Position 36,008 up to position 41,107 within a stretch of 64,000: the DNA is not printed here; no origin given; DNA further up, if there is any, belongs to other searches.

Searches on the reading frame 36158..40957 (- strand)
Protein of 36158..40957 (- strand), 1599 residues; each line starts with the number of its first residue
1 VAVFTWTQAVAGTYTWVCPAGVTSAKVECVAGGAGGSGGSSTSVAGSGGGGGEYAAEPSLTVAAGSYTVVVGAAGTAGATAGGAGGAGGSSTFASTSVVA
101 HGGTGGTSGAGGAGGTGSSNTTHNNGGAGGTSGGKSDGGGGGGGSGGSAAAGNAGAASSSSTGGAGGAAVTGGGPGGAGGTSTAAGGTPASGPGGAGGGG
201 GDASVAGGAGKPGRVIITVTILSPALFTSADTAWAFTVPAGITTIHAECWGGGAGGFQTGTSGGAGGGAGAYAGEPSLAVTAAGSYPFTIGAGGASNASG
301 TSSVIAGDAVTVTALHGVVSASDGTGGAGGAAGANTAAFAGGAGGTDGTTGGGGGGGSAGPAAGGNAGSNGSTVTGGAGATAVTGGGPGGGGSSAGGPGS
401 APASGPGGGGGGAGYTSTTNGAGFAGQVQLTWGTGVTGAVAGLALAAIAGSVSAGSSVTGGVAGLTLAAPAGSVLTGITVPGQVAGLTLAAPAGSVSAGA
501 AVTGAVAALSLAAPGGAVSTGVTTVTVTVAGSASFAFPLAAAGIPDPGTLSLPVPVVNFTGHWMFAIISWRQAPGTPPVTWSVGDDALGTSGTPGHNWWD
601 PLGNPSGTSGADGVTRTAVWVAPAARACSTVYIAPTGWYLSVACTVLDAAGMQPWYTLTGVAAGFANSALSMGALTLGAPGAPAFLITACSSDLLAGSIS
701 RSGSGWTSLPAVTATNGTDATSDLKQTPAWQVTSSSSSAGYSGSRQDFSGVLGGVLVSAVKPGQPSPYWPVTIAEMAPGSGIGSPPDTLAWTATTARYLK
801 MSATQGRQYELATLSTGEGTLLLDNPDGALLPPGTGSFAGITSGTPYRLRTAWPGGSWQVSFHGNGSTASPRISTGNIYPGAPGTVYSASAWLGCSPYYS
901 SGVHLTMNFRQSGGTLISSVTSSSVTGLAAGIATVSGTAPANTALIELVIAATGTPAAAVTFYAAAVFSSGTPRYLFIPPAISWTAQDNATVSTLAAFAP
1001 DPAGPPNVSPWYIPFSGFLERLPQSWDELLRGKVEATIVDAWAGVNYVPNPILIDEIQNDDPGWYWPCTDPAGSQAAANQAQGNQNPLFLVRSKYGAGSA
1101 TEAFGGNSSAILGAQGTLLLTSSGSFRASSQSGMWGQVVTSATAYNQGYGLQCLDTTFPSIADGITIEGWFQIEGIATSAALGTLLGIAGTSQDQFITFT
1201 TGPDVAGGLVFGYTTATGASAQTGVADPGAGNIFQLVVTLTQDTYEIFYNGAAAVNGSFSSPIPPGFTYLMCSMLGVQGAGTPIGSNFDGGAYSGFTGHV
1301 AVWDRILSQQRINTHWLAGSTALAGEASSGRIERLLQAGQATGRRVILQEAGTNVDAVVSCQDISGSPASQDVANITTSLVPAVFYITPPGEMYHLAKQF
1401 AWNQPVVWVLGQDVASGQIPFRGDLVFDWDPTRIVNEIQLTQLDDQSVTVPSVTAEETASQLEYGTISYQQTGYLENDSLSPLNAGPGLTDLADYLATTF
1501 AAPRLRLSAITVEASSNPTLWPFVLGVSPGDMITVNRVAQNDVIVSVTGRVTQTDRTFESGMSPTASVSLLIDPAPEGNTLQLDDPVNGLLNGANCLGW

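Call 11: search_protein_families(library=phrogs, proteins=[window:36158-40957:-], max_evalue=0.01)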
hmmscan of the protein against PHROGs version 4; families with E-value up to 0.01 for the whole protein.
window:36158-40957:- (1599 aa): 2 families
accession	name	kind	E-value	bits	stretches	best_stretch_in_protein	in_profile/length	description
phrog_5313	-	unknown function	5.5e-17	62.2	2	990-1538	416-914/1052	-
phrog_863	-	tail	2.4e-06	27.8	1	11-218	407-602/690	tail fiber assembly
